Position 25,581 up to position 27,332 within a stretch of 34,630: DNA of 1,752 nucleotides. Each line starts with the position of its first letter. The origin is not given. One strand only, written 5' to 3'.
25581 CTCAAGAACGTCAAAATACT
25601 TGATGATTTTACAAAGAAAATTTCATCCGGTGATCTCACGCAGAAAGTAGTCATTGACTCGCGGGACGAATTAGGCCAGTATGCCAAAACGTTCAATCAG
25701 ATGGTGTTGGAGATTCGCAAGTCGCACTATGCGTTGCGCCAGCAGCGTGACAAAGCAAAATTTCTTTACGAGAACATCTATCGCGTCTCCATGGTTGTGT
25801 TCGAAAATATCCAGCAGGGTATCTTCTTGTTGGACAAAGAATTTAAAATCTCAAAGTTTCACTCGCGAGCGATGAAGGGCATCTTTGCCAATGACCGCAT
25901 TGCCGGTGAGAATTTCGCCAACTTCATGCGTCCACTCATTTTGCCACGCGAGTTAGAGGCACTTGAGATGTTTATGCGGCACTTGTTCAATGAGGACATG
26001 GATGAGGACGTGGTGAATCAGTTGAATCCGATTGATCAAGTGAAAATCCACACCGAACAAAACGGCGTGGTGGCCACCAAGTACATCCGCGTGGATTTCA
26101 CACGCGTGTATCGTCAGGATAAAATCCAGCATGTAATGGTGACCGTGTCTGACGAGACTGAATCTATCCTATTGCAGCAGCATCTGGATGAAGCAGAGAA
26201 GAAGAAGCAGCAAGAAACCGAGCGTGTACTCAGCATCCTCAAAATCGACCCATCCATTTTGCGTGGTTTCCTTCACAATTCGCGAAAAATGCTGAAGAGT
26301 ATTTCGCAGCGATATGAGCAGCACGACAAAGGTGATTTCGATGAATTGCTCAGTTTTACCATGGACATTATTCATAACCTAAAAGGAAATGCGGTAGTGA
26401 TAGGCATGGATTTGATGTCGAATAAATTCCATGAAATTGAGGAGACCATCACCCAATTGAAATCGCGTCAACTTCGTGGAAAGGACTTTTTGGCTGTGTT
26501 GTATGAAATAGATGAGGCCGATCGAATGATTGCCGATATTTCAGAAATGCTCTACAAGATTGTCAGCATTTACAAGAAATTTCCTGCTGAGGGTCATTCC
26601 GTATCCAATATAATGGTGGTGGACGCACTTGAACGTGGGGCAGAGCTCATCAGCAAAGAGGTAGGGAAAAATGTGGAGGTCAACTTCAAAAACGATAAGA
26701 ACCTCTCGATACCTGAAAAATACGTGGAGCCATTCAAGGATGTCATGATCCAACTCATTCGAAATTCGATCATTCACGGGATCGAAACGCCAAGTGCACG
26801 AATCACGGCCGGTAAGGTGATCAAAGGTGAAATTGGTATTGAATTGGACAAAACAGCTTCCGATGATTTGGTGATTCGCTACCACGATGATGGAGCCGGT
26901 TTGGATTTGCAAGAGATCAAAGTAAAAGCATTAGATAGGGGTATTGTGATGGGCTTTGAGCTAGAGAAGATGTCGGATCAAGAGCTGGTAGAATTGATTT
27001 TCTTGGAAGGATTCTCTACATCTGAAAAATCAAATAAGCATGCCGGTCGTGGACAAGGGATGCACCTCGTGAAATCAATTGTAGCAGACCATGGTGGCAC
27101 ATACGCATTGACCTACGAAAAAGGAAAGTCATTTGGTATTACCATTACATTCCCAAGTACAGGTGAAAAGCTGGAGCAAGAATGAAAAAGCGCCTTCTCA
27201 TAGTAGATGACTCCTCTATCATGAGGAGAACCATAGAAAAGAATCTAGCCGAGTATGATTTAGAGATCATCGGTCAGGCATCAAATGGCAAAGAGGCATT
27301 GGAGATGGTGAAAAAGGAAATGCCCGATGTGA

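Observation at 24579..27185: Receptor-fused CheA-type kinase: NIT sensor - HAMP - PAS-like - Hpt - CheA-class ATPase domain with no P3 dimerisation or P5 CheW-like domain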

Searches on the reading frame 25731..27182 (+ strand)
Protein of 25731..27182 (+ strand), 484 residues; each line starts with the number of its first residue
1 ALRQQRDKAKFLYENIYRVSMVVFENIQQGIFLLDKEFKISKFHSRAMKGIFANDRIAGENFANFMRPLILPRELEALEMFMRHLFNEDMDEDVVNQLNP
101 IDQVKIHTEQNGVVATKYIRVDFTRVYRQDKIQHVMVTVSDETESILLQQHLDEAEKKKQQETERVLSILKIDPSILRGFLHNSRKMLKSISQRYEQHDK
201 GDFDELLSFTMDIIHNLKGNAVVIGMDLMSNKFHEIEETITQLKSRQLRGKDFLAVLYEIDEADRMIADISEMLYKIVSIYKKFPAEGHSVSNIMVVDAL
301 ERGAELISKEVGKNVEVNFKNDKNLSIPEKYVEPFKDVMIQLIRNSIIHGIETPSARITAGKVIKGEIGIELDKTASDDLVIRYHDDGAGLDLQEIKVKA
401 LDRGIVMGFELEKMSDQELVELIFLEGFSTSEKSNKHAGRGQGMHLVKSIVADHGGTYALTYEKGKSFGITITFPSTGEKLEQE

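Call 23: search_protein_representatives(protein=window:25731-27182:+)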
Query: 484 residues. Proteins with E-value up to 0.001 (for the whole library): 34713; up to 1e-10: 27217; up to 1e-30: 967. The best 150 are listed.
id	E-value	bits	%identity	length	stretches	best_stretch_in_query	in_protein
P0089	9.5e-186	634.3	61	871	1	1-482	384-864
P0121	1.1e-120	419.8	44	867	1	18-482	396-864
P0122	7.7e-120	417.1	43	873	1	1-476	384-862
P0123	3.3e-118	411.7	42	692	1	7-477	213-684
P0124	9.8e-115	400.3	42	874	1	9-476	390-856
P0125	1.6e-108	379.8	40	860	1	7-476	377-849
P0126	2.1e-107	376.1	43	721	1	18-475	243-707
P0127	3.8e-105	368.7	42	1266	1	18-477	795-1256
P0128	1.8e-103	363.1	47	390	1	35-424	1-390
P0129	2.1e-103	362.9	40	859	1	13-476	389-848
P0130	1.2e-100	353.8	38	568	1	14-476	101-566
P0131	1.0e-99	350.8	40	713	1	7-475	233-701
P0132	9.0e-99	347.6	37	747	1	16-481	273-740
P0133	1.9e-95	336.7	37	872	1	2-477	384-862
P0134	9.8e-94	331.1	39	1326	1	18-476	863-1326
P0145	3.9e-69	250.0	32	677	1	9-477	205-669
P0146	1.0e-66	242.0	30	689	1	23-475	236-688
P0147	3.0e-66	240.5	32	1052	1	23-475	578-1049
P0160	1.0e-62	228.8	30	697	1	8-476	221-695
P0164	1.1e-61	225.4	28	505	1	22-474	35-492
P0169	2.9e-61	224.0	30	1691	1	23-461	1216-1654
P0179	4.3e-60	220.2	30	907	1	20-476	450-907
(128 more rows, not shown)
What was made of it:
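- The module is maintained in hundreds of clusters with intact length (call 23).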

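Call 35: search_protein_families(library=pfam, alignment_id=A3, max_evalue=0.01)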
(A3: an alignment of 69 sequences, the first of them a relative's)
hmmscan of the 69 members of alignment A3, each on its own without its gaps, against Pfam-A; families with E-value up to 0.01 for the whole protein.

A. member 1, P0121 (867 aa): 3 families
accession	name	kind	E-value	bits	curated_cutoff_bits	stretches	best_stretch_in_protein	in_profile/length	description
PF08376.15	NIT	-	4e-41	142.4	24.9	1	57-299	1-238/239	Nitrate and nitrite sensing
PF02518.31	HATPase_c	-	2e-11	44.8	26.4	1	716-858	4-109/111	Histidine kinase-, DNA gyrase B-, and HSP90-like ATPase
PF00672.30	HAMP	-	0.00033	21.3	25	1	337-384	4-51/53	HAMP domain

B. families by the number of members that match (of 69 scanned): 25 families
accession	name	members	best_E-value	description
PF02518.31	HATPase_c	69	2.4e-17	Histidine kinase-, DNA gyrase B-, and HSP90-like ATPase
PF01627.28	Hpt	61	1.1e-10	Hpt domain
PF13675.11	PilJ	25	1.7e-24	Type IV pili methyl-accepting chemotaxis transducer N-term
PF00672.30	HAMP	7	5.8e-14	HAMP domain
PF08376.15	NIT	6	2e-55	Nitrate and nitrite sensing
PF20966.2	MASE6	6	3.2e-08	MASE6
PF13589.12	HATPase_c_3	3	0.0022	Histidine kinase-, DNA gyrase B-, and HSP90-like ATPase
PF00909.26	Ammonium_transp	2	6.7e-115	Ammonium Transporter Family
PF07495.19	Y_Y_Y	2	2e-18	Y_Y_Y domain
PF13426.13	PAS_9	2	2.8e-11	PAS domain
PF08448.16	PAS_4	2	3.8e-09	PAS fold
PF00072.30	Response_reg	1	1.2e-25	Response regulator receiver domain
PF00989.32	PAS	1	1.3e-10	PAS fold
PF06103.16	DUF948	1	1.7e-05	Bacterial protein of unknown function (DUF948)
PF24820.1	Diguanyl_cycl_sensor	1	0.00011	Diguanylate cyclase-like sensor domain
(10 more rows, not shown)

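Call 36: search_protein_families(library=pfam, alignment_id=A4, max_evalue=0.01)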
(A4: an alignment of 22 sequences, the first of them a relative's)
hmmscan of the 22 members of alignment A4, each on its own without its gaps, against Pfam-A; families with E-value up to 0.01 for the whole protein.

A. member 1, P0127 (1266 aa): 4 families
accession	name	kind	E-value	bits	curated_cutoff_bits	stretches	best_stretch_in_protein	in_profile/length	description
PF07494.17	Reg_prop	-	2.8e-11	42.6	20.4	0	41-63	1-23/24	Two component regulator propeller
PF02518.31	HATPase_c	-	8.5e-08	33.1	26.4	1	1119-1256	7-110/111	Histidine kinase-, DNA gyrase B-, and HSP90-like ATPase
PF07495.19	Y_Y_Y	-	4.2e-07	30.2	26.6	1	676-719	8-51/65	Y_Y_Y domain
PF01627.28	Hpt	-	0.0019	18.8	24.6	1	955-1023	2-60/84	Hpt domain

B. families by the number of members that match (of 22 scanned): 41 families (the first 25 are shown)
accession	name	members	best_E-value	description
PF02518.31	HATPase_c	22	7.4e-14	Histidine kinase-, DNA gyrase B-, and HSP90-like ATPase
PF07494.17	Reg_prop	20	1e-77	Two component regulator propeller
PF07495.19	Y_Y_Y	20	1.1e-20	Y_Y_Y domain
PF01627.28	Hpt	20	1.3e-08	Hpt domain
PF08450.18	SGL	16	2.9e-13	SMP-30/Gluconolactonase/LRE-like region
PF23748.1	Beta-prop_LRRK2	15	3e-20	LRRK2 beta propeller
PF13185.12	GAF_2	4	2.4e-36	GAF domain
PF01590.32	GAF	4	1.5e-28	GAF domain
PF13492.12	GAF_3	4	2.3e-14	GAF domain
PF23775.1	Beta-prop_RIG_2nd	4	8.1e-09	RIG second beta-propeller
PF13426.13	PAS_9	2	1.4e-10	PAS domain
PF16819.11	DUF5074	2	1.7e-09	Domain of unknown function (DUF5074)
PF13188.13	PAS_8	2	0.00019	PAS domain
PF00989.32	PAS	2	0.0003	PAS fold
PF00909.26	Ammonium_transp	1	1.6e-118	Ammonium Transporter Family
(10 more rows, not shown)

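Call 37: list_cluster_members(proteins=[P0126, P0131, P0146, P0160, P0145, P0147, P0134, P0169, P0164, P0179])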
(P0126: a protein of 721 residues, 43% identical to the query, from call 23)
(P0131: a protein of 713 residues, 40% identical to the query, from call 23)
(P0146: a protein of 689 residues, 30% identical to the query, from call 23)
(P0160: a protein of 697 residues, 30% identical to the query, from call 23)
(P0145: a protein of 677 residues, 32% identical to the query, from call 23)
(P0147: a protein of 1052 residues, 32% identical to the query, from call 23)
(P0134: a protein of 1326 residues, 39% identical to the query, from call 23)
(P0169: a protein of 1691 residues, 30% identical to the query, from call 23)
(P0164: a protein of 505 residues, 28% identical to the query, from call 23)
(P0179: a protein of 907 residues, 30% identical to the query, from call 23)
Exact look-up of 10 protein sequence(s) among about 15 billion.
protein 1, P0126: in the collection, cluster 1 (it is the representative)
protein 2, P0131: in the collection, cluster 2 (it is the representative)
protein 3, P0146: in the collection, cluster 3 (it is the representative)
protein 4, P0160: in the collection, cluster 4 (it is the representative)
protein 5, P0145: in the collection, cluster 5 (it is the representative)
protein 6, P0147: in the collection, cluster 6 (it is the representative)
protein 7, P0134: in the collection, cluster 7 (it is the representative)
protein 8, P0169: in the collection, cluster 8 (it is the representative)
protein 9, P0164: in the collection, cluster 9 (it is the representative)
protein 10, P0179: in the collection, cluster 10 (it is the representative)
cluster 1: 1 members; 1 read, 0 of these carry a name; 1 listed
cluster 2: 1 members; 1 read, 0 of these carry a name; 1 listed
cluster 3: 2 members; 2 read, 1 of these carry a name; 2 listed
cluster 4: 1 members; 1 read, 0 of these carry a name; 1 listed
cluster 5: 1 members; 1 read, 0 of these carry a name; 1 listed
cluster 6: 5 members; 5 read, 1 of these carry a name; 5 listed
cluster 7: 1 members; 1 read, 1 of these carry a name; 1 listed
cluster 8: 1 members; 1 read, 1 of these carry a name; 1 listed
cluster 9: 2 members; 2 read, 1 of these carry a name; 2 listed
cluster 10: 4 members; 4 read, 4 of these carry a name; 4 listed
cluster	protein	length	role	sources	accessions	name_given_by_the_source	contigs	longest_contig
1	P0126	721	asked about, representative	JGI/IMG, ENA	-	-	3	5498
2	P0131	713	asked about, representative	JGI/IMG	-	-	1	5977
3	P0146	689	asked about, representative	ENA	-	-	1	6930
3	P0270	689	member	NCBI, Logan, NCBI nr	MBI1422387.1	MAG: hypothetical protein GC149_02900 [Gammaproteobacteria bacterium] | hypothetical protein [Gammaproteobacteria bacterium]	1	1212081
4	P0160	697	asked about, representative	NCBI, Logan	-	-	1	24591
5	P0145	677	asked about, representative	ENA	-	-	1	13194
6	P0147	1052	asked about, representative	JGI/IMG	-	-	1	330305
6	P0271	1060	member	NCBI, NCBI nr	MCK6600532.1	MAG: ammonium transporter [Bacteroidetes bacterium] | ammonium transporter [Bacteroidota bacterium]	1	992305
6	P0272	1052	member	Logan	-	-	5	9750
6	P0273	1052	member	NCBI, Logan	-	-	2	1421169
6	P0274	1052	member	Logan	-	-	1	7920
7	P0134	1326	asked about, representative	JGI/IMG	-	ligand-binding sensor domain-containing protein/PAS domain-containing protein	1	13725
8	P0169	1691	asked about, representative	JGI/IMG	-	ligand-binding sensor domain-containing protein/putative methionine-R-sulfoxide reductase ...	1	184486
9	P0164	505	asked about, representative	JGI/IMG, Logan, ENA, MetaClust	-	\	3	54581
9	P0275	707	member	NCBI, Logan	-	-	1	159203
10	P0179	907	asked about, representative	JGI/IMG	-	Amt family ammonium transporter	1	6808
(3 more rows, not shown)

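Call 41: find_homologous_proteins(query=A3, max_evalue=1e-10)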
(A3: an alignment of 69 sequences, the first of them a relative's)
Query A3 (69 sequences) (867 aa, profile of the alignment): 48 proteins with E <= 1e-10 among 8000 candidates.
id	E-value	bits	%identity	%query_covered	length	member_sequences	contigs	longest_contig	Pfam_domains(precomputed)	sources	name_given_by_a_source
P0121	1.2e-188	647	100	100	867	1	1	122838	PF02518.32,PF08376.16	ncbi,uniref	ncbi:nitrate- and nitrite sensing domain-containing protein [Reichenbachiella sp.]|uniref:nitrate- a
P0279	3.5e-185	636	46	53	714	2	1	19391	PF02518.32,PF13675.12,PF01627.29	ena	-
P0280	3.0e-180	619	42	53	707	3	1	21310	PF02518.32,PF13675.12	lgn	-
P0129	6.0e-177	608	47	99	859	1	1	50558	PF00672.31,PF02518.32,PF08376.16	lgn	-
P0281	1.4e-176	607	41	99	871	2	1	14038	PF00672.31,PF02518.32,PF08376.16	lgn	-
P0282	1.8e-176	607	38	99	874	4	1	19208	PF02518.32,PF08376.16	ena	-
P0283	7.7e-175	601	57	100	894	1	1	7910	PF02518.32,PF08376.16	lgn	-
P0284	3.3e-174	599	57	100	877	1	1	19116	PF02518.32,PF08376.16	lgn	-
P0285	8.4e-174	598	39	99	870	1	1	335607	PF00672.31,PF02518.32,PF08376.16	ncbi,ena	-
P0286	9.0e-173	595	41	100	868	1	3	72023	PF00672.31,PF02518.32,PF08376.16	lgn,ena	-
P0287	1.9e-170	587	40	100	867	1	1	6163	PF00672.31,PF02518.32,PF08376.16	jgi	jgi:HAMP domain-containing protein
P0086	3.2e-170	586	38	100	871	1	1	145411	PF02518.32,PF08376.16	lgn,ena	-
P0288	7.7e-170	585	39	99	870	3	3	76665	PF00672.31,PF02518.32,PF08376.16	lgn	-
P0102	1.0e-169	585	38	99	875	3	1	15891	PF00672.31,PF02518.32,PF08376.16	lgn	-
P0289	2.3e-169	583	38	99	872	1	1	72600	PF00672.31,PF02518.32,PF08376.16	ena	-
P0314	2.5e-60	223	23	51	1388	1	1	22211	PF07495.20,PF23748.2,PF07494.18,PF02518.32,PF08450.19,PF01627.29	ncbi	-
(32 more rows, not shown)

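Call 48: find_encoding_contigs(protein=P0279, flank=8000, max_places=2)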
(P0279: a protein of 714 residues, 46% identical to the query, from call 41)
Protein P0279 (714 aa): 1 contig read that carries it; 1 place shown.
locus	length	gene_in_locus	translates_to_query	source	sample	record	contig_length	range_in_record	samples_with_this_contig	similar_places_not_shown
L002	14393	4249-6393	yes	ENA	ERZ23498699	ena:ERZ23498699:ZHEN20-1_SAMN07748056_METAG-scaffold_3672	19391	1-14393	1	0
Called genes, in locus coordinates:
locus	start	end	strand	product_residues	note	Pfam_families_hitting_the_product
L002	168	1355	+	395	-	-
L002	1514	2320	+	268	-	PF01553:Acyltransferase, PF19576:Acyltransf_2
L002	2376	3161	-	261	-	PF00085:Thioredoxin, PF13098:Thioredoxin_2, PF14561:TPR_20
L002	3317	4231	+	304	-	PF12849:PBP_like_2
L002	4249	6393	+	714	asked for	PF01627:Hpt (faint), PF13675:PilJ, PF02518:HATPase_c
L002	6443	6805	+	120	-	PF00072:Response_reg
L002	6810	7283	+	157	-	PF13690:CheX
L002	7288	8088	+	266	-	PF07228:SpoIIE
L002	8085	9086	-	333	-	PF14684:Tricorn_C1, PF03572:Peptidase_S41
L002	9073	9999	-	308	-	-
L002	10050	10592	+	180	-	PF13302:Acetyltransf_3, PF13420:Acetyltransf_4, PF00583:Acetyltransf_1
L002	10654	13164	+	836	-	PF17963:Big_9 (faint)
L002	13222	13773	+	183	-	PF04542:Sigma70_r2, PF08281:Sigma70_r4_2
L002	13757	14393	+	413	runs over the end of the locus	-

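Call 49: find_encoding_contigs(protein=P0314, flank=7000, max_places=2)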
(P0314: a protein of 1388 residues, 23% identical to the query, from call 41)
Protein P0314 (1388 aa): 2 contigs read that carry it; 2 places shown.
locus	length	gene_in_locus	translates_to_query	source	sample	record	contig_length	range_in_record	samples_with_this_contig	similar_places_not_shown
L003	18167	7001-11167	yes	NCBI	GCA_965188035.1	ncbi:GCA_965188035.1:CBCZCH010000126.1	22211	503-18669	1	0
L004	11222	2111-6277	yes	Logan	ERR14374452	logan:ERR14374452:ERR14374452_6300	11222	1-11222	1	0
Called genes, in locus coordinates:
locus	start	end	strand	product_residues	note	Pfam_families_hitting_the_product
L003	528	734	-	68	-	PF02599:CsrA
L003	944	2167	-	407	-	PF00696:AA_kinase, PF01842:ACT (weak), PF22468:ACT_9 (weak), PF13840:ACT_7, PF22468:ACT_9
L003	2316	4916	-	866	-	PF01411:tRNA-synt_2c, PF07973:tRNA_SAD, PF02272:DHHA1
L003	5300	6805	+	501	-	PF06450:NhaB, PF03600:CitMHS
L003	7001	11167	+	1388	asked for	PF07494:Reg_prop (faint), PF08450:SGL (faint), PF23748:Beta-prop_LRRK2 (faint), PF07495:Y_Y_Y, PF01627:Hpt, PF02518:HATPase_c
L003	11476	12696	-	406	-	PF07690:MFS_1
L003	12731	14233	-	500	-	PF00128:Alpha-amylase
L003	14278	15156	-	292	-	PF00480:ROK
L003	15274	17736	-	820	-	PF07715:Plug, PF00593:TonB_dep_Rec_b-barrel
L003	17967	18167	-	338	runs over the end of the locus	PF00356:LacI, PF00532:Peripla_BP_1, PF13407:Peripla_BP_4, PF13377:Peripla_BP_3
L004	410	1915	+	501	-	PF06450:NhaB, PF03600:CitMHS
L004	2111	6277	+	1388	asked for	PF07494:Reg_prop (faint), PF08450:SGL (faint), PF23748:Beta-prop_LRRK2 (faint), PF07495:Y_Y_Y, PF01627:Hpt, PF02518:HATPase_c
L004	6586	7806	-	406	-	PF07690:MFS_1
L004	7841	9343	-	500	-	PF00128:Alpha-amylase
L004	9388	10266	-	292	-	PF00480:ROK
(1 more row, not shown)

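Call 50: find_encoding_contigs(protein=P0280, flank=7000, max_places=2)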
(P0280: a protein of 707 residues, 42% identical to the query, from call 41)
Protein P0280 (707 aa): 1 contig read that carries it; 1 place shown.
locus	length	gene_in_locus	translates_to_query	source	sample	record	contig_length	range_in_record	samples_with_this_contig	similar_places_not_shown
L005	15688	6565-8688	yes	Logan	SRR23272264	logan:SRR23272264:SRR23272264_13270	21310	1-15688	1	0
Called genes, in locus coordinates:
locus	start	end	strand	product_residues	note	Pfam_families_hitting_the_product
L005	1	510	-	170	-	?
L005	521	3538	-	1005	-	PF01979:Amidohydro_1, PF07969:Amidohydro_3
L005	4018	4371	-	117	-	-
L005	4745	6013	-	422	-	PF00246:Peptidase_M14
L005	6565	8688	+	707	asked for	PF13675:PilJ, PF02518:HATPase_c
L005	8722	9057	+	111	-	PF00072:Response_reg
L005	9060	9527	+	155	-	PF13690:CheX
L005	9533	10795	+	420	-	PF13372:Alginate_exp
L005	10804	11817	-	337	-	PF02678:Pirin, PF05726:Pirin_C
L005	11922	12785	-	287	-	-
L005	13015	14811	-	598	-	-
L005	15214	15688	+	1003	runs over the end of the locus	PF01636:APH, PF01551:Peptidase_M23, PF00202:Aminotran_3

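Call 51: find_encoding_contigs(protein=P0121, flank=9000, max_places=2)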
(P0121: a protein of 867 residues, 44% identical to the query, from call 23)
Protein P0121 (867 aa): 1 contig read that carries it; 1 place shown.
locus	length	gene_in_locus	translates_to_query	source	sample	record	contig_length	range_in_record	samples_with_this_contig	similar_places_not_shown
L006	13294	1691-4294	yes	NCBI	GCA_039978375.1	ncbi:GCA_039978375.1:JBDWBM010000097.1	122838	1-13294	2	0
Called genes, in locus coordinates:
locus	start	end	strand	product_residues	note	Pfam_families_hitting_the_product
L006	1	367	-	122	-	PF00072:Response_reg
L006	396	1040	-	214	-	-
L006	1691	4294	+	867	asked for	PF08376:NIT, PF02518:HATPase_c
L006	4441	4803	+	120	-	PF00072:Response_reg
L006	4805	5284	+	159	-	PF13690:CheX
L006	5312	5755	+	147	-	PF09345:SiaC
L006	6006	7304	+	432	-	PF13372:Alginate_exp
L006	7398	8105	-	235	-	PF00072:Response_reg, PF04397:LytTR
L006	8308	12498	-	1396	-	PF01590:GAF, PF00989:PAS, PF08448:PAS_4 (weak), PF08447:PAS_3, PF13426:PAS_9, PF00512:HisKA, PF02518:HATPase_c, PF00072:Response_reg, +5 more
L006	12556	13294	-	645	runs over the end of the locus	PF13181:TPR_8 (faint), PF14938:SNAP (faint), PF07719:TPR_2 (faint), PF00515:TPR_1 (weak), PF13424:TPR_12, PF17874:TPR_MalT, PF13424:TPR_12, PF02518:HATPase_c, +5 more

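Call 64: find_homologous_proteins(query=P0146, max_evalue=1e-20)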
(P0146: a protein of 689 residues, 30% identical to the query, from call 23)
Query P0146 (689 aa): 651 proteins with E <= 1e-20 among 8000 candidates; the best 120 are listed.
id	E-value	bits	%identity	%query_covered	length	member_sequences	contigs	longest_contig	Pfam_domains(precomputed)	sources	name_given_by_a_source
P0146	0.0e+0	1496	100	100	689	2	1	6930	PF02518.32,PF13675.12,PF01627.29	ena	-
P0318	0.0e+0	1171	78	100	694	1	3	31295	PF02518.32,PF13675.12,PF01627.29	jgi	jgi:two-component system chemotaxis sensor kinase CheA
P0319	0.0e+0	1107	74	100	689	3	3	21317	PF02518.32,PF13675.12,PF01627.29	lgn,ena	-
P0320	0.0e+0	1091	73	100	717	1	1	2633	PF02518.32,PF13675.12,PF01627.29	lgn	-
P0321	0.0e+0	1034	69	100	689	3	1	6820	PF02518.32,PF13675.12,PF01627.29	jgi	-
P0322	0.0e+0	1027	69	100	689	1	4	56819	PF02518.32,PF13675.12,PF01627.29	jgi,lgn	-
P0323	0.0e+0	1025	69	100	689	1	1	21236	PF02518.32,PF13675.12,PF01627.29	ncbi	-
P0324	3.1e-281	953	65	100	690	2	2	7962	PF02518.32,PF13675.12,PF01627.29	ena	-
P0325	1.1e-275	934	63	100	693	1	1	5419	PF02518.32,PF13675.12,PF01627.29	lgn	-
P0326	2.4e-249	847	57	99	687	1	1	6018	PF02518.32,PF13675.12,PF01627.29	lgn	-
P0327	8.6e-248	842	58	99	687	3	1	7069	PF02518.32,PF13675.12,PF01627.29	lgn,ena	-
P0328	1.4e-247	841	57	99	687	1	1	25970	PF02518.32,PF13675.12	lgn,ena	-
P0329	1.7e-242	825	57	99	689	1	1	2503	PF02518.32,PF13675.12,PF01627.29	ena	-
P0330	1.0e-238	812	55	99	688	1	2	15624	PF02518.32,PF13675.12,PF01627.29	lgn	-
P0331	1.1e-177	610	43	98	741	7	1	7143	PF02518.32,PF13675.12,PF01627.29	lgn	-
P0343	1.5e-159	551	43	99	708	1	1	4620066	PF02518.32,PF13675.12,PF01627.29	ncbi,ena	-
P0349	1.1e-156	541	42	98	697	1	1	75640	PF02518.32,PF13675.12,PF01627.29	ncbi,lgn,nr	ncbi:MAG: chemotaxis protein CheA [Burkholderiaceae bacterium]|nr:MAG: chemotaxis protein CheA [Burk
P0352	1.9e-154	534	41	99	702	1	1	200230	PF02518.32,PF13675.12,PF01627.29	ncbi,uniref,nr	ncbi:hypothetical protein BTA51_20365 [Hahella sp. CCB-MM4]|uniref:ATP-binding protein n=1 Tax=Hahel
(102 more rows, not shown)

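Call 65: find_encoding_contigs(protein=P0352, flank=6000, max_places=1)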
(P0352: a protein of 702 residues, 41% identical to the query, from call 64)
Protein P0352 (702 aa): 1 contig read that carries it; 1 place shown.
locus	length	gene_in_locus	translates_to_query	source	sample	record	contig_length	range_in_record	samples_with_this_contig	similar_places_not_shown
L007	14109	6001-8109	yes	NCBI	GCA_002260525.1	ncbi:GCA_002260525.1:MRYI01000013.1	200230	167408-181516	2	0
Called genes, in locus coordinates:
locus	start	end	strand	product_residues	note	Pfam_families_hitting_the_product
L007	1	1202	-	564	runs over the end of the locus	PF17200:sCache_2, PF08269:dCache_2, PF00672:HAMP, PF00015:MCPsignal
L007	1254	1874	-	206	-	PF00072:Response_reg, PF00196:GerE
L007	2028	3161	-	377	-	PF03480:DctP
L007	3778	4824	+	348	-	PF19577:DcaP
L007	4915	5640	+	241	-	-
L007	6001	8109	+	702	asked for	PF13675:PilJ, PF01627:Hpt, PF02518:HATPase_c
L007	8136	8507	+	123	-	PF00072:Response_reg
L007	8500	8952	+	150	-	PF13690:CheX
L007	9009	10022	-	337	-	PF03372:Exo_endo_phos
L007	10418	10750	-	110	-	-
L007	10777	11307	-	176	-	PF06271:RDD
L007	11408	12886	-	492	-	PF13396:PLDc_N (faint), PF13091:PLDc_2, PF00614:PLDc, PF13091:PLDc_2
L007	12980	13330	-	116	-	PF03992:ABM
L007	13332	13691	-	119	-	PF07978:NIPSNAP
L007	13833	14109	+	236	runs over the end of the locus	PF25213:HVO_A0261_N (weak), PF01022:HTH_5 (weak), PF12802:MarR_2, PF12840:HTH_20, PF01047:MarR (faint), PF13545:HTH_Crp_2 (weak)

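Call 66: find_encoding_contigs(protein=P0343, flank=6000, max_places=1)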
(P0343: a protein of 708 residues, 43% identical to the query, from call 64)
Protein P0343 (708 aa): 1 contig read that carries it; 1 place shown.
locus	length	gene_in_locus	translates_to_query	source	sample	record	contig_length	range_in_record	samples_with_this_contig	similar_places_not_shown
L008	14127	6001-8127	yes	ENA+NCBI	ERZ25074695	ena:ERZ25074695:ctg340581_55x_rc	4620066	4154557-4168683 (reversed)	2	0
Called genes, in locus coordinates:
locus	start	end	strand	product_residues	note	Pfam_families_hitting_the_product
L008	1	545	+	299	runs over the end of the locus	PF04116:FA_hydroxylase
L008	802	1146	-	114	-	-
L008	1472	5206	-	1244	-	PF13517:FG-GAP_3, PF13519:VWA_2 (weak)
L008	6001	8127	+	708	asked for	PF13675:PilJ, PF01627:Hpt, PF02518:HATPase_c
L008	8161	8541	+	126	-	PF00072:Response_reg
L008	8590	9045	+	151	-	PF13690:CheX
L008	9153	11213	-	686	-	PF24517:CBM96, PF06848:Disaggr_repeat (weak)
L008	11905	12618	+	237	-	-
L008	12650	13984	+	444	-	PF04371:PAD_porph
